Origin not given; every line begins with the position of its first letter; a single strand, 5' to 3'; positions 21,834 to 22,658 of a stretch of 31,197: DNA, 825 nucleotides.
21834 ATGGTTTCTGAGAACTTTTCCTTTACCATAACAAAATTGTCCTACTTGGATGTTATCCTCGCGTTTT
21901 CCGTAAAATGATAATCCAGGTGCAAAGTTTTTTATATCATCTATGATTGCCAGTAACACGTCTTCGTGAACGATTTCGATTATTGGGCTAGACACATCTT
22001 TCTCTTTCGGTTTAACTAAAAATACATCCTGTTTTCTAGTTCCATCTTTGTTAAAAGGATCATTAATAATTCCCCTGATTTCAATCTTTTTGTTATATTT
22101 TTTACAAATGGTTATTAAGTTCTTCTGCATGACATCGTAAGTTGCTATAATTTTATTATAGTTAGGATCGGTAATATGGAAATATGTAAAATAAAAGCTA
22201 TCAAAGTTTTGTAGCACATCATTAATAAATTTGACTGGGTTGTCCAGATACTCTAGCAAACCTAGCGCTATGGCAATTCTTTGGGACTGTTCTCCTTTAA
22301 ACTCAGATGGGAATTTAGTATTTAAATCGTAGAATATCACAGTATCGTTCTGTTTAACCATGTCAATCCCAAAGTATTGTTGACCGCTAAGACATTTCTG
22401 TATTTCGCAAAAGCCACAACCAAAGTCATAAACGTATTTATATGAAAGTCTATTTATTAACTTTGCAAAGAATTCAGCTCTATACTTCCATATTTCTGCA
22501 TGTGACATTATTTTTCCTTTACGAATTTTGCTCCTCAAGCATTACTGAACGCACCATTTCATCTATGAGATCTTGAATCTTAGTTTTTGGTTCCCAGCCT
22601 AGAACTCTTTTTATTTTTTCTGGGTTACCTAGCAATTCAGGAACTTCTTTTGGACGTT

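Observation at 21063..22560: Segmental tandem duplication: GMD 3'-end relic plus duplicated FdtA-like cupin, with 34-nt direct repeats and a methyltransferase-cupin fusion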

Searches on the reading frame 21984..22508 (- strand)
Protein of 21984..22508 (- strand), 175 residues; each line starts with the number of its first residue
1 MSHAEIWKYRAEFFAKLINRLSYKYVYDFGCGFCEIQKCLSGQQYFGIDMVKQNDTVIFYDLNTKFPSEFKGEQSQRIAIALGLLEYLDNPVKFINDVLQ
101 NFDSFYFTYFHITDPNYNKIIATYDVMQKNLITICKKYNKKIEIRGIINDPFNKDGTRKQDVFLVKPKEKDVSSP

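Call 39: find_related_loci(query=window:21984-22508:-, collection=viral_contigs, flank=6000)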
Query window:21984-22508:- (175 aa) in viral_contigs; peptide patterns used: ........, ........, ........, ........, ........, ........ (x = any residue, [..] = any of these).
34 stretches matched a pattern, but none encodes a relative of the query by tblastn (E <= 1e-3).
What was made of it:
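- Tried and rejected: A search of viral contigs for the methyltransferase domain found nothing (call 39).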

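Call 64: search_solved_structures(query=A3, max_evalue=10, show_alignments=1)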
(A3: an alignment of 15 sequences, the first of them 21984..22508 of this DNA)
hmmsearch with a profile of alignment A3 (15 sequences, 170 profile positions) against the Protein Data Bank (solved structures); distinct sequences matched with E-value up to 10: 14.
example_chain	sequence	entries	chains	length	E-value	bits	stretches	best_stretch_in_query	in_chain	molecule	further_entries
2zfu_A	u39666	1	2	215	0.00034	23.7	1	31-71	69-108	Cerebral protein 1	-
3jwh_A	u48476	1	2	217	0.0038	20.3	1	15-75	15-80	Hen1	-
3jwj_A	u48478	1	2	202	0.0041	20.2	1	15-75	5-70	Hen1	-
3jwi_A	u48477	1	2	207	0.032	17.3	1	14-52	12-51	Methyltransferase type 12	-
3jwg_A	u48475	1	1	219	0.034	17.2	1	12-52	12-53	Methyltransferase type 12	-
4xcx_A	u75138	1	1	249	0.05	16.7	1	14-49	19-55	Small RNA 2'-O-methyltransferase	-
5wy0_A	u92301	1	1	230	0.057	16.5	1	15-49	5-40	Small RNA 2'-O-methyltransferase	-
3ccf_A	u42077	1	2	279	0.19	14.8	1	23-54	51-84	Cyclopropane-fatty-acyl-phospholipid synthase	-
5kn4_A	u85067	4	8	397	0.41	13.7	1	31-69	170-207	Pavine N-methyltransferase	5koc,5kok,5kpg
5kpc_A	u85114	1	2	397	0.94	12.5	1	31-69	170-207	Pavine N-methyltransferase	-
5fa8_A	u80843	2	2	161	1.1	12.3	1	22-43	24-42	Ribosomal protein L11 methyltransferase, putative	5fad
37bg_A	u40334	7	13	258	1.4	11.9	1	23-64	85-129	Histone-lysine N-methyltransferase, H3 lysine-79 specific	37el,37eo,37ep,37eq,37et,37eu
8z1w_D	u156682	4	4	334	1.6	11.8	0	71-92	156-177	Dipeptide transport ATP-binding protein DppF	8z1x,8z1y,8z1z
8z1v_D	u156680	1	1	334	1.6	11.8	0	71-92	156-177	Dipeptide transport ATP-binding protein DppF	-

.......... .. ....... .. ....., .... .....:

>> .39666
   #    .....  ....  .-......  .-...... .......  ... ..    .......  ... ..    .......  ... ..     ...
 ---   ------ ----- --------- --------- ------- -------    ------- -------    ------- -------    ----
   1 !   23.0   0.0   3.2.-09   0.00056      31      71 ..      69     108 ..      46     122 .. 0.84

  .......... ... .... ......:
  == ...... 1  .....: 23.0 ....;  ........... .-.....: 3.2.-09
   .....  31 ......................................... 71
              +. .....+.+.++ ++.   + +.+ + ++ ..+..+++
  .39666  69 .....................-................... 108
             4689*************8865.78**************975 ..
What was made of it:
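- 21984..22508 (-): N-terminal domain of the fusion protein: a small class I SAM-methyltransferase-like domain with motif I YDFGCG. It sits exactly between the GMD end (...EEQN) and codon 1 of cupin1. A family profile hits the methyltransferase 2zfu at E = 3e-4 and Hen1 (call 64).
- On Class I SAM-dependent methyltransferase: The family profile hits the methyltransferase 2zfu at E = 3e-4 (call 64).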

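Call 65: search_protein_families(library=pfam, alignment_id=A3, max_evalue=0.1)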
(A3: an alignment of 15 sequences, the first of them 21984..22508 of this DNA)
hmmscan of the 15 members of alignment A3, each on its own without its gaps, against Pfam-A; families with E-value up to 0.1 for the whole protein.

A. member 1, window:21984-22508:- (175 aa): 1 family
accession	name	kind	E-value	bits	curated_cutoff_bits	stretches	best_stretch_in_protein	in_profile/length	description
PF05148.21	Methyltransf_8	-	0.0045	17.3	27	1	15-100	65-149/219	Hypothetical methyltransferase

B. families by the number of members that match (of 15 scanned): 7 families
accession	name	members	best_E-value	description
PF05148.21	Methyltransf_8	10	2.5e-05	Hypothetical methyltransferase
PF13489.12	Methyltransf_23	5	5.7e-05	Methyltransferase domain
PF13524.12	Glyco_trans_1_2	1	9.4e-13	Glycosyl transferase-like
PF07021.18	MetW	1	0.018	Methionine biosynthesis protein MetW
PF03450.22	CO_deh_flav_C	1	0.029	CO dehydrogenase flavoprotein C-terminal domain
PF13847.12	Methyltransf_31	1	0.054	Methyltransferase domain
PF08242.18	Methyltransf_12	1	0.091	Methyltransferase domain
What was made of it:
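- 21984..22508 (-): 10 of 15 family members hit Methyltransf_8 and 5 hit Methyltransf_23 (call 65).
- On Class I SAM-dependent methyltransferase: 10 of 15 homologues hit Methyltransf_8 (call 65).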
